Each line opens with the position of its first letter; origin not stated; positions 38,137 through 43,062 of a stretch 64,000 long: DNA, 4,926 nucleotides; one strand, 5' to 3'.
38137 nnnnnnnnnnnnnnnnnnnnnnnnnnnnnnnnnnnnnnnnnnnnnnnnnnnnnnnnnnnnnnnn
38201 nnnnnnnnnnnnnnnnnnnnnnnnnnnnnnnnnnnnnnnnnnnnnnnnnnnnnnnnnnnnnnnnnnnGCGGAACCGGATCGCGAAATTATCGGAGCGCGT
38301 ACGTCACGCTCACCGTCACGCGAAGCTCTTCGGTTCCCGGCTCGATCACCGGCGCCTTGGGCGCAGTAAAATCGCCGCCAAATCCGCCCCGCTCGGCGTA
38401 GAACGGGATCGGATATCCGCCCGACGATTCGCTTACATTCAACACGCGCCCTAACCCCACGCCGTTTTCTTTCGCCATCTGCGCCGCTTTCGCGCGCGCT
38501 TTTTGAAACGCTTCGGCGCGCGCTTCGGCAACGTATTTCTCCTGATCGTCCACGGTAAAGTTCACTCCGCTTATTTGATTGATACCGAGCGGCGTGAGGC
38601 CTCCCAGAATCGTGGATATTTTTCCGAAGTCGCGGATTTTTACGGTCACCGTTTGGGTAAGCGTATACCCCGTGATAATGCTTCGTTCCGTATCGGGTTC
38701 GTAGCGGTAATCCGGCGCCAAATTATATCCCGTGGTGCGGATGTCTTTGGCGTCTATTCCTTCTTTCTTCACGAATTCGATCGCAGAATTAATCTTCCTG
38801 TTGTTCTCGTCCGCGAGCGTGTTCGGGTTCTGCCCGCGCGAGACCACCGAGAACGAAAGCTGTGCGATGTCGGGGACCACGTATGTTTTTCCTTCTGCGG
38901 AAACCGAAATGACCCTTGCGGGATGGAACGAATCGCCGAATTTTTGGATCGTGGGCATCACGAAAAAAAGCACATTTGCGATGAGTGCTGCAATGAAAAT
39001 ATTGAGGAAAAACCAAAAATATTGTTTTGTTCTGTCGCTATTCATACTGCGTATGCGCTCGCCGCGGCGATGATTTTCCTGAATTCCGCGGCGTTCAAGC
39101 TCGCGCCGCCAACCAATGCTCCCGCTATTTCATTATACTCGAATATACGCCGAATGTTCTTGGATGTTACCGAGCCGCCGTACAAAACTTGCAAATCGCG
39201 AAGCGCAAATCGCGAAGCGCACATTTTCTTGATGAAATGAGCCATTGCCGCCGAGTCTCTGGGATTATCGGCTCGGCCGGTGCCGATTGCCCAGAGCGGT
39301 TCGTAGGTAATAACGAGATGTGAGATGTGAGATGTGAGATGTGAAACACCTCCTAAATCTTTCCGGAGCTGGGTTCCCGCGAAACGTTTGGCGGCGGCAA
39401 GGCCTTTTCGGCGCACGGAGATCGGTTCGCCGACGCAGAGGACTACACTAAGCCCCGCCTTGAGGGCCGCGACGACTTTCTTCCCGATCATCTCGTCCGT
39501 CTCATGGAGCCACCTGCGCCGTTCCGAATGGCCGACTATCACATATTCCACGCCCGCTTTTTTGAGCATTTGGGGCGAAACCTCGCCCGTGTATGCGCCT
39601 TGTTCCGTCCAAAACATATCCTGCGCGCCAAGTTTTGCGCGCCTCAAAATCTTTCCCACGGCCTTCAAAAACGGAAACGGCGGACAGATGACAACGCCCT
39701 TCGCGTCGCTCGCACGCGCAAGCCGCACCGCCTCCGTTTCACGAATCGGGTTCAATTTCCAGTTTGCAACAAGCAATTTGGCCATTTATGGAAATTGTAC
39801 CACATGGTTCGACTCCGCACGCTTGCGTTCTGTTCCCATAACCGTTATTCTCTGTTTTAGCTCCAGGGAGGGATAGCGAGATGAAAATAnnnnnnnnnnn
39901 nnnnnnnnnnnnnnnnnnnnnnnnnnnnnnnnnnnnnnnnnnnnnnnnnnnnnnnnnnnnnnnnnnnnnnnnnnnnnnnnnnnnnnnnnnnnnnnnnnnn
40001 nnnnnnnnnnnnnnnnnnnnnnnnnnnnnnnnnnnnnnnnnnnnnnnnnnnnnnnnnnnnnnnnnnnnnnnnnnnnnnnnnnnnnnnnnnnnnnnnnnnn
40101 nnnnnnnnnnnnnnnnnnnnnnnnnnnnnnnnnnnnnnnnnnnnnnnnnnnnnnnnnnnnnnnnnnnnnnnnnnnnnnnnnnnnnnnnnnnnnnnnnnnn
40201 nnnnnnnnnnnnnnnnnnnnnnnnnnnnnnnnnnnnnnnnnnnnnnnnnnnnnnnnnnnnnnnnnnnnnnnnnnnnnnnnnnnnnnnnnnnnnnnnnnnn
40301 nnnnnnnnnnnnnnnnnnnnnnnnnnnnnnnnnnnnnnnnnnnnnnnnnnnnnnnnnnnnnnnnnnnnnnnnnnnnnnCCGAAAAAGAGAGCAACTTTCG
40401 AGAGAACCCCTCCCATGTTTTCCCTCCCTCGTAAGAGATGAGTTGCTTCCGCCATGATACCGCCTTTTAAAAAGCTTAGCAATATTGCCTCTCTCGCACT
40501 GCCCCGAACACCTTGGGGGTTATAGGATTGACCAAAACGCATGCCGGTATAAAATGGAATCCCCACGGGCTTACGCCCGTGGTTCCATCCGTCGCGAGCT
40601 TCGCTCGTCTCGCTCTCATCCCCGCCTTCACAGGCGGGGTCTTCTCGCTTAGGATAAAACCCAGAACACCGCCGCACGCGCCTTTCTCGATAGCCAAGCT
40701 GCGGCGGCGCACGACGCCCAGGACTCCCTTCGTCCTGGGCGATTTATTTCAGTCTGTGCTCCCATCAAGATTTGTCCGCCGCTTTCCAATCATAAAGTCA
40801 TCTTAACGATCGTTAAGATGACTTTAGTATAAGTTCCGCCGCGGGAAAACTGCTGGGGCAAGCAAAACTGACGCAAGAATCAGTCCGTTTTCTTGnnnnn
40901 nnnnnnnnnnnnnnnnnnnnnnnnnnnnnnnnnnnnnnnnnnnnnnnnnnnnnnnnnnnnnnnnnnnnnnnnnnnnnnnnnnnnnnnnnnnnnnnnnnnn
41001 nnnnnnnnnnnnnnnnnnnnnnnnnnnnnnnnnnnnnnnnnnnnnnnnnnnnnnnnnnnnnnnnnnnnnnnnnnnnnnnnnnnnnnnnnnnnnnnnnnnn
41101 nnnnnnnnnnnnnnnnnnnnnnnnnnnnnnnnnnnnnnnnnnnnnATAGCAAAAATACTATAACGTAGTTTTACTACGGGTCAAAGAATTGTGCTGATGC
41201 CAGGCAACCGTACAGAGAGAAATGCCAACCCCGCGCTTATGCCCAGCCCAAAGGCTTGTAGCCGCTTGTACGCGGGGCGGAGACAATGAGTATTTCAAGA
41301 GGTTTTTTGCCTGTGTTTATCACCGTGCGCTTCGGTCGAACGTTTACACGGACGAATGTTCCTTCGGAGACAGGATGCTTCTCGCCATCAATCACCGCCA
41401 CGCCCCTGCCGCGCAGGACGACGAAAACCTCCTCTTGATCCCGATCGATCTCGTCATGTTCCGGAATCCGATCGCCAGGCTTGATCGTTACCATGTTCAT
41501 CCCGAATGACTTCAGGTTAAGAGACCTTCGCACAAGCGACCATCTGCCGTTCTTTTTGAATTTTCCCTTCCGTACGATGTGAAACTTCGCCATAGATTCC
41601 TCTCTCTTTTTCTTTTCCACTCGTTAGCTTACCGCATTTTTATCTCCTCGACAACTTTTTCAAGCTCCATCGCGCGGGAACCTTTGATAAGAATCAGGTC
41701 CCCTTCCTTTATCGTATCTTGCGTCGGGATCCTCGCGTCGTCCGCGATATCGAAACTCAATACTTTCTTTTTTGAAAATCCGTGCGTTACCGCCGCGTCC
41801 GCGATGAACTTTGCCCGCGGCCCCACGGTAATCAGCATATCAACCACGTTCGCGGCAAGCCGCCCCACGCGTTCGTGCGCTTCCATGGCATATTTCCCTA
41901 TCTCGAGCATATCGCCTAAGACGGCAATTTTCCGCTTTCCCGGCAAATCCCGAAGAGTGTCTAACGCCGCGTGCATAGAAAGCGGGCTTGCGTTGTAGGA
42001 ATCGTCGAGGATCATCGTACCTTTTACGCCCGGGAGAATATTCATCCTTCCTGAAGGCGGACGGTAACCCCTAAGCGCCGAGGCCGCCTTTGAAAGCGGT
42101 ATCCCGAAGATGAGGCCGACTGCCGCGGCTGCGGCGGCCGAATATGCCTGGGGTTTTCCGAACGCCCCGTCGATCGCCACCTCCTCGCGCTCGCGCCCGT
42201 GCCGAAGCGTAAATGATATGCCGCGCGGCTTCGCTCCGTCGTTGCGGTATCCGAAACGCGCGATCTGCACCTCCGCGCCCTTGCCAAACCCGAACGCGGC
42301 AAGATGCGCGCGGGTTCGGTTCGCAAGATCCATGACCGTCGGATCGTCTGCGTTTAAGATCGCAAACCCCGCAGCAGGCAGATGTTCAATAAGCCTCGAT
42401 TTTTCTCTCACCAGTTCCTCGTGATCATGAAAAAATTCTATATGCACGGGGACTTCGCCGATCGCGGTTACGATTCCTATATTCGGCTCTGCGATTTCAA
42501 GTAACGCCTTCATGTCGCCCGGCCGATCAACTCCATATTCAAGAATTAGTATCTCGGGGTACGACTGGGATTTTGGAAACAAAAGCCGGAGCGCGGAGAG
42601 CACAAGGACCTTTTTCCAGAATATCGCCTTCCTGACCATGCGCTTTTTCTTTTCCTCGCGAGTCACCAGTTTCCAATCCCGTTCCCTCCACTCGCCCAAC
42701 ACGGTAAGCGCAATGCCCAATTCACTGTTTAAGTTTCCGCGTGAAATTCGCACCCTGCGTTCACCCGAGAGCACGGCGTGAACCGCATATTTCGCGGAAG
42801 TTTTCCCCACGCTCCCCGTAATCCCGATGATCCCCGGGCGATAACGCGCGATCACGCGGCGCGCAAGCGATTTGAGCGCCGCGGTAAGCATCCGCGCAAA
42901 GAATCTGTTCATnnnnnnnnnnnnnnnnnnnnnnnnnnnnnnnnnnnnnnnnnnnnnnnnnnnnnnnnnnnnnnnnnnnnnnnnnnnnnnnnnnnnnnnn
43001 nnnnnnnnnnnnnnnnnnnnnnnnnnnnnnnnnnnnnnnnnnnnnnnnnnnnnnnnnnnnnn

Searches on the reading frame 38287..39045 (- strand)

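Call 44: search_protein_families(library=pfam, proteins=[window:38287-39045:-], max_evalue=0.0001)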
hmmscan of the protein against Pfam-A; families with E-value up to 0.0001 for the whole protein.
window:38287-39045:- (252 aa): 1 family
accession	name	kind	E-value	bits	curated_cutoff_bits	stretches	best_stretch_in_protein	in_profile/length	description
PF04402.19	SIMPL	-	4.3e-53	181.1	25.2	1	46-249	1-205/205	Protein of unknown function (DUF541)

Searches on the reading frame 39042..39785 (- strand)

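Call 44: search_protein_families(library=pfam, proteins=[window:39042-39785:-], max_evalue=0.0001)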
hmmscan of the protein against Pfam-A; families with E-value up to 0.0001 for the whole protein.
window:39042-39785:- (247 aa): 1 family
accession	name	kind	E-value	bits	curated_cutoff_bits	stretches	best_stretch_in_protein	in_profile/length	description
PF00121.24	TIM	-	9e-71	238.7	20.1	1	4-241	2-244/245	Triosephosphate isomerase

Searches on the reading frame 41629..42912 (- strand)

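Call 46: search_protein_families(library=pfam, proteins=[window:41629-42912:-], max_evalue=0.0001)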
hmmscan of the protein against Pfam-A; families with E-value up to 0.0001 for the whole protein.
window:41629-42912:- (427 aa): 2 families
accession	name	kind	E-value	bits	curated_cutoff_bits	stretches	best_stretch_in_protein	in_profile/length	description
PF08245.18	Mur_ligase_M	-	3.6e-22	79.8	24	1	117-265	55-199/200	Mur ligase middle domain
PF02875.26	Mur_ligase_C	-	1.2e-21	78.3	28.4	1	288-413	1-127/127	Mur ligase, glutamate ligase domain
